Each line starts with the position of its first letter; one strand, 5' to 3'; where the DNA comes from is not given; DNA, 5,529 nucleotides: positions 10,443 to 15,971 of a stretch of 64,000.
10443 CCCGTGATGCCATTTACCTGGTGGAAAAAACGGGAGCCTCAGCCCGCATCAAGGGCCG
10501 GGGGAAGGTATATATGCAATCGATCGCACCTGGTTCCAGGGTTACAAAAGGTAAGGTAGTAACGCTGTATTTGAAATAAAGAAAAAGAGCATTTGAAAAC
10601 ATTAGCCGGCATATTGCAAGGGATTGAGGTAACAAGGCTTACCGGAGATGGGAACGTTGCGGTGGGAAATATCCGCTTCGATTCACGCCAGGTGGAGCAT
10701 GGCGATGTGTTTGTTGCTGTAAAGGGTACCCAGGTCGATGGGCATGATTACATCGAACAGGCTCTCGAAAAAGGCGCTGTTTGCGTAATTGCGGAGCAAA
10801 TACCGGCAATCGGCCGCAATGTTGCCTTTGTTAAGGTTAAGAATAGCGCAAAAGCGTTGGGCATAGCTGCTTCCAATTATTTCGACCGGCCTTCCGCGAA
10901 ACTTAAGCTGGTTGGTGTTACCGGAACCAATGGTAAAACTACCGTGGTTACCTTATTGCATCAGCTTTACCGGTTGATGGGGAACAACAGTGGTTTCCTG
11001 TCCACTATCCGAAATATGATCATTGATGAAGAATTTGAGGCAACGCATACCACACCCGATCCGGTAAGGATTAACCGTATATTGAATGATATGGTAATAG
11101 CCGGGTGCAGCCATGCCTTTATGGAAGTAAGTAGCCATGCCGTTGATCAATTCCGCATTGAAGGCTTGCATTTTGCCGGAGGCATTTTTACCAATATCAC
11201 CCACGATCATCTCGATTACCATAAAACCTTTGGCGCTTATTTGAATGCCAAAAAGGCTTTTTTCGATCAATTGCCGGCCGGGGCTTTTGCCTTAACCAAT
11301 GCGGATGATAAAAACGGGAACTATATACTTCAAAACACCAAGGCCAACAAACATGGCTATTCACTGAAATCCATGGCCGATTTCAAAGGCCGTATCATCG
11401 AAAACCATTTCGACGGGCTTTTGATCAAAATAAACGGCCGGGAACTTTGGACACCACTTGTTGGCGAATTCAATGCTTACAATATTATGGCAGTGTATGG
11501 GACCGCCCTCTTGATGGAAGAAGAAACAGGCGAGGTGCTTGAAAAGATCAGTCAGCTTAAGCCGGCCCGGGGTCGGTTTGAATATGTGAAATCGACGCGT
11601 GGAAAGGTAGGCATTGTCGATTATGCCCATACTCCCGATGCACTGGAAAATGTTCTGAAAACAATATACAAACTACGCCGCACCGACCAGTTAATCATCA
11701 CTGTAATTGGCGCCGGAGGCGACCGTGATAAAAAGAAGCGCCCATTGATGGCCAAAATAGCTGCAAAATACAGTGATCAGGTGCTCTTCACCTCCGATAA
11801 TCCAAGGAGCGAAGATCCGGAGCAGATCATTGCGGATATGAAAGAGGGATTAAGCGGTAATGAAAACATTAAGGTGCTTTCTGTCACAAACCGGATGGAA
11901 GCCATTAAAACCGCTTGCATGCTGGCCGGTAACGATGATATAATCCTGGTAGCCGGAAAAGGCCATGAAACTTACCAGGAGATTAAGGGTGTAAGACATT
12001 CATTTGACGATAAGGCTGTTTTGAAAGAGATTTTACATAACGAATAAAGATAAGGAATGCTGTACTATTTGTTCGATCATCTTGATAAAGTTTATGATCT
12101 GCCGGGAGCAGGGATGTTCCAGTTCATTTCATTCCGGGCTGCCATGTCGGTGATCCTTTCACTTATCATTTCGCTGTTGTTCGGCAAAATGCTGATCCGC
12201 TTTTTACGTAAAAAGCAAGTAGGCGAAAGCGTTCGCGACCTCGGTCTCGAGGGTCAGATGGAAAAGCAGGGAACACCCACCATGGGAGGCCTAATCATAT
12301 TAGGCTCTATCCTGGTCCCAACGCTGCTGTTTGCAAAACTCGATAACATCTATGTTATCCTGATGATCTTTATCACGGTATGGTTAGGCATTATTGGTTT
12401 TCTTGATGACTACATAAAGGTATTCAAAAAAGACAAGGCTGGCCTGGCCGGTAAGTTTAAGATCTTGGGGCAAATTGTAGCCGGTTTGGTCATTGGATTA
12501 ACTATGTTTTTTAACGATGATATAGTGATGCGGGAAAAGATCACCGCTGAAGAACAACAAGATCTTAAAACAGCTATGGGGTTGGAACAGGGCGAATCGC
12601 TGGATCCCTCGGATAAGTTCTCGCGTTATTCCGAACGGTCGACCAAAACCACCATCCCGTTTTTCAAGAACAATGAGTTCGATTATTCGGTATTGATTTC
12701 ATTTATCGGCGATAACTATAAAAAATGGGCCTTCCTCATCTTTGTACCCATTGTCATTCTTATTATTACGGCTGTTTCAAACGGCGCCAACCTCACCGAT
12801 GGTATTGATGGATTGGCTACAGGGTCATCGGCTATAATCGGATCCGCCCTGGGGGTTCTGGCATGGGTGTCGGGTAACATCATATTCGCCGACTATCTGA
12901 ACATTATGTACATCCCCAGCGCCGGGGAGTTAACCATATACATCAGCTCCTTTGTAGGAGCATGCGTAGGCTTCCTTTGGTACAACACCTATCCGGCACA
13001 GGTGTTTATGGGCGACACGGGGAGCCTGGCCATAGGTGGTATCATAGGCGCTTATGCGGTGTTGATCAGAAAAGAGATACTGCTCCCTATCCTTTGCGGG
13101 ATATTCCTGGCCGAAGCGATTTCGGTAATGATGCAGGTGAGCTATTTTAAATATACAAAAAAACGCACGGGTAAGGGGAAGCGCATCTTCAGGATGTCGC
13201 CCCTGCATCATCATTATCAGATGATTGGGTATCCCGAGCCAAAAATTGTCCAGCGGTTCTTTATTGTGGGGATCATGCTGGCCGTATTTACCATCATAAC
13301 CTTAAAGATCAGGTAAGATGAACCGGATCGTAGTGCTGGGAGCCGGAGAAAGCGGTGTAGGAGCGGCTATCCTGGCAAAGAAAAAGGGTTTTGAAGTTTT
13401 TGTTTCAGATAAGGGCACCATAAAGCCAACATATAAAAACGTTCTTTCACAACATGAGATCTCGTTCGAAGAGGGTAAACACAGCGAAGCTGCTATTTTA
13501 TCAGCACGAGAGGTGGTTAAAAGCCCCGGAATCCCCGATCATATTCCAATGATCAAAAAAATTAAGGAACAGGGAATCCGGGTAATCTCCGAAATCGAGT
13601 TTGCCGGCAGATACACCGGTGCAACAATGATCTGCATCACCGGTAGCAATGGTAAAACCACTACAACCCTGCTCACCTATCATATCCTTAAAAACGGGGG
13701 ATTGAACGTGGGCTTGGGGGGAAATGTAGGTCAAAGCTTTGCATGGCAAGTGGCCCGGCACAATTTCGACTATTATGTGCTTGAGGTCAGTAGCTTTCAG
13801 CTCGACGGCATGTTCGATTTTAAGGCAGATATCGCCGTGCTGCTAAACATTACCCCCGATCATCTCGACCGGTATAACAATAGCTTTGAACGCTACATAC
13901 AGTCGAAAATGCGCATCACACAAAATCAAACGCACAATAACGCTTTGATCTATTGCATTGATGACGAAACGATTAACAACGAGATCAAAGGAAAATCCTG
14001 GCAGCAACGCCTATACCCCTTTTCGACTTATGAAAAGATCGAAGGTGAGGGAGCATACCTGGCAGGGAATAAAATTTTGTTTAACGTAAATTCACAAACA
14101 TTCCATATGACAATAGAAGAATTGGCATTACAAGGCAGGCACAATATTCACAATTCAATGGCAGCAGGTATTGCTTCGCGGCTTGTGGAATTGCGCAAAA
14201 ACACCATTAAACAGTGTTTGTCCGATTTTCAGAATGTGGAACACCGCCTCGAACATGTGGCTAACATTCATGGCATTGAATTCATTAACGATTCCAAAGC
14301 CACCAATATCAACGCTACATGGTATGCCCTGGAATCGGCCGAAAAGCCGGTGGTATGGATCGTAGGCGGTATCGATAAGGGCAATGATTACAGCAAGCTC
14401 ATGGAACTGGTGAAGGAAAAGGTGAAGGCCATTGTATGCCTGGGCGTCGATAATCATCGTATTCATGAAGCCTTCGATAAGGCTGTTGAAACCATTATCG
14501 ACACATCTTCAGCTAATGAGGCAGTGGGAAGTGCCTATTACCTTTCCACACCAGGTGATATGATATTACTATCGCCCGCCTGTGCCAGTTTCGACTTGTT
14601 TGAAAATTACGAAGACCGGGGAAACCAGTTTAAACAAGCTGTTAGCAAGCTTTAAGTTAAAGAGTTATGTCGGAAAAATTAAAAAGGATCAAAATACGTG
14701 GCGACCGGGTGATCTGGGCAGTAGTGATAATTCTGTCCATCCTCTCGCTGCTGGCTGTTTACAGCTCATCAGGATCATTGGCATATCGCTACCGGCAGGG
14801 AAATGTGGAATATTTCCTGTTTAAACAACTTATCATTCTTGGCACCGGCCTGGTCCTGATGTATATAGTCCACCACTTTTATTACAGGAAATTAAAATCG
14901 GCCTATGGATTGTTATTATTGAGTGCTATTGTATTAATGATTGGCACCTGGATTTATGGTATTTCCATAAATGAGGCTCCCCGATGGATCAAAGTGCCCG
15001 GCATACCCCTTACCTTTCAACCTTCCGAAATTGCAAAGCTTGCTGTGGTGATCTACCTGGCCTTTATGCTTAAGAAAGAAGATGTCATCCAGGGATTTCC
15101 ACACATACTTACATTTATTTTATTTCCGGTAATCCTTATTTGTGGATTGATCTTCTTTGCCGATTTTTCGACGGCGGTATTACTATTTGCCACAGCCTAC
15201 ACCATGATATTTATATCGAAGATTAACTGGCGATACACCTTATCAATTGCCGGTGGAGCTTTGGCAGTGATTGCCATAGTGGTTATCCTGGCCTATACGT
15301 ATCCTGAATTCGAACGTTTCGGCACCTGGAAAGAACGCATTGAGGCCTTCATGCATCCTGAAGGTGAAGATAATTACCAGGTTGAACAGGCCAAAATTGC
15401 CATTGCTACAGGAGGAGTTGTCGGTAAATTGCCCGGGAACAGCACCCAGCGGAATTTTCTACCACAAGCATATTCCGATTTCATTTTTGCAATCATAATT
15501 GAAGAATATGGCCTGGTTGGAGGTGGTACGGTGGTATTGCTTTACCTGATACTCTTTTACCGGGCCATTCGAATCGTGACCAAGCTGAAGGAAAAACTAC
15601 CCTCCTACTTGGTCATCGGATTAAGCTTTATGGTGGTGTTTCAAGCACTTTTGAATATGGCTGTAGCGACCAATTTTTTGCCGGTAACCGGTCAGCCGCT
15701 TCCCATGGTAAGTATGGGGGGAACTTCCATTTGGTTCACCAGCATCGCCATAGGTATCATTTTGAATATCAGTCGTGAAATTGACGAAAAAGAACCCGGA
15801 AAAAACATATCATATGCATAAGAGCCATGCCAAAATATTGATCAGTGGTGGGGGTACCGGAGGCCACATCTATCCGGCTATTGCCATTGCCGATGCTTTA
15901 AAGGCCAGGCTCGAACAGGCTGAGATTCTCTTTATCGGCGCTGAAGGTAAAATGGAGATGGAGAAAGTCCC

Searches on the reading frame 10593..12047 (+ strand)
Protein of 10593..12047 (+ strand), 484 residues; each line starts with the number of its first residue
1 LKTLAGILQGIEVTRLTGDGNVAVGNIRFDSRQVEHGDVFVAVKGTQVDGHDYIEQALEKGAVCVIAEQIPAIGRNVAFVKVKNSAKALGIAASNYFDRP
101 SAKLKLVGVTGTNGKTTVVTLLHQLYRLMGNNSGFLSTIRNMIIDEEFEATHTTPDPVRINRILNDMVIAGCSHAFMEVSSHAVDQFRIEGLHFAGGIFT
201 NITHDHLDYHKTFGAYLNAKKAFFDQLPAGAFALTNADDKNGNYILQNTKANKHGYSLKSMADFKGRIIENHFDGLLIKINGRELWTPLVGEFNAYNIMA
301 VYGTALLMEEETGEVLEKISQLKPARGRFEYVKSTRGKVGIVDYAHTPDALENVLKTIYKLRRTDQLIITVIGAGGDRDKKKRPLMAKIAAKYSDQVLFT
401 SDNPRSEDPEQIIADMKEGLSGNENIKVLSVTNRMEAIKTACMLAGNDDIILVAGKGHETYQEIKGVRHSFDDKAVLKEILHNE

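Call 78: search_protein_families(library=pfam, proteins=[window:10593-12047:+], max_evalue=0.00001)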
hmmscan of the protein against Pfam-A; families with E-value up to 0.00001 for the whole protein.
window:10593-12047:+ (484 aa): 3 families
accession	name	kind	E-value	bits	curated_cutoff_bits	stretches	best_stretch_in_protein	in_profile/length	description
PF08245.18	Mur_ligase_M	-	5.4e-47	160.8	24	1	109-304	1-199/200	Mur ligase middle domain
PF02875.26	Mur_ligase_C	-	4.6e-31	108.7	28.4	1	327-457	1-127/127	Mur ligase, glutamate ligase domain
PF01225.30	Mur_ligase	-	1.7e-11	44.7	21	1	26-95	4-93/95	Mur ligase family, catalytic domain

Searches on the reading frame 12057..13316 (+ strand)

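Call 78: search_protein_families(library=pfam, proteins=[window:12057-13316:+], max_evalue=0.00001)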
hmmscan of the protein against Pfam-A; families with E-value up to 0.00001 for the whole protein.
window:12057-13316:+ (419 aa): 2 families
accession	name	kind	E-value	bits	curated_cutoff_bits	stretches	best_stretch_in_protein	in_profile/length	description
PF00953.26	Glycos_transf_4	-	2.3e-26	93.1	27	1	220-336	57-158/160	Glycosyl transferase family 4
PF10555.14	MraY_sig1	-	6.7e-06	25.8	20.1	0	70-82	1-13/13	Phospho-N-acetylmuramoyl-pentapeptide-transferase signature 1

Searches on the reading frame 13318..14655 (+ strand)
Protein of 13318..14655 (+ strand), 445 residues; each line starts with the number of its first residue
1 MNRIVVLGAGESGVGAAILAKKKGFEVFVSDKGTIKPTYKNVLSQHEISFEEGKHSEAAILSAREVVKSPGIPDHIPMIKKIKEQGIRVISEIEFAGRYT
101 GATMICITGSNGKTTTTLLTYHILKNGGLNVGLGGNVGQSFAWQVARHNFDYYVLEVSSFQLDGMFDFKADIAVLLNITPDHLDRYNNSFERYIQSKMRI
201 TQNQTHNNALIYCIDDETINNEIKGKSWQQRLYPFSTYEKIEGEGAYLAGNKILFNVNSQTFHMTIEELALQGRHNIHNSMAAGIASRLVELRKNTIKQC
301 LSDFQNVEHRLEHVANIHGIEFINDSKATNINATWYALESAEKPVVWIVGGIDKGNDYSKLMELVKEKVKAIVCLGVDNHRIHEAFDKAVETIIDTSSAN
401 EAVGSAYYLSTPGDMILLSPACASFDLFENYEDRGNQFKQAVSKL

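Call 78: search_protein_families(library=pfam, proteins=[window:13318-14655:+], max_evalue=0.00001)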
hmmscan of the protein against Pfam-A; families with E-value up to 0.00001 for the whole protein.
window:13318-14655:+ (445 aa): 4 families
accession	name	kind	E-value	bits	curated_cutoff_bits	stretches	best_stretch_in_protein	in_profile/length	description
PF08245.18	Mur_ligase_M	-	9.4e-31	107.8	24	1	107-285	1-198/200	Mur ligase middle domain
PF02875.26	Mur_ligase_C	-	4.9e-14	53.7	28.4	1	309-422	1-127/127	Mur ligase, glutamate ligase domain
PF21799.2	MurD-like_N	-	2.8e-11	44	27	1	3-90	2-87/88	Mur ligase MurD-like, N-terminal domain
PF21377.3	MurD_N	-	6.7e-09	36.1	24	1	4-73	2-71/76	MurD N-terminal domain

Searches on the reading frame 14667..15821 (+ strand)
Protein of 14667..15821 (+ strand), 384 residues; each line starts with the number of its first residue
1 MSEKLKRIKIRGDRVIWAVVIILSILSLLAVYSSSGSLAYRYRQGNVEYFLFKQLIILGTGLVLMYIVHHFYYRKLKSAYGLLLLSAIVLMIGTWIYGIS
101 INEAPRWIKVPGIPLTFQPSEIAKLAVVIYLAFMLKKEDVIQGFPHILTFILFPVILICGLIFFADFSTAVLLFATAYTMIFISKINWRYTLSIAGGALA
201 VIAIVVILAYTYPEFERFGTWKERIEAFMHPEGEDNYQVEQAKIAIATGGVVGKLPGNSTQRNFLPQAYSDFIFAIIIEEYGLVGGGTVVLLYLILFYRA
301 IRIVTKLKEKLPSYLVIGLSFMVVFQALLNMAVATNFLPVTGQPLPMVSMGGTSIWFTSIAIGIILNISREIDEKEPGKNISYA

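Call 78: search_protein_families(library=pfam, proteins=[window:14667-15821:+], max_evalue=0.00001)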
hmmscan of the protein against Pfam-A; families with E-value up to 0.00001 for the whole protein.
window:14667-15821:+ (384 aa): 1 family
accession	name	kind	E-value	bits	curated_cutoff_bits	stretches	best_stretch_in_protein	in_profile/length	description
PF01098.24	FTSW_RODA_SPOVE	-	6.9e-76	256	26.4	1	14-371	2-353/356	Cell cycle protein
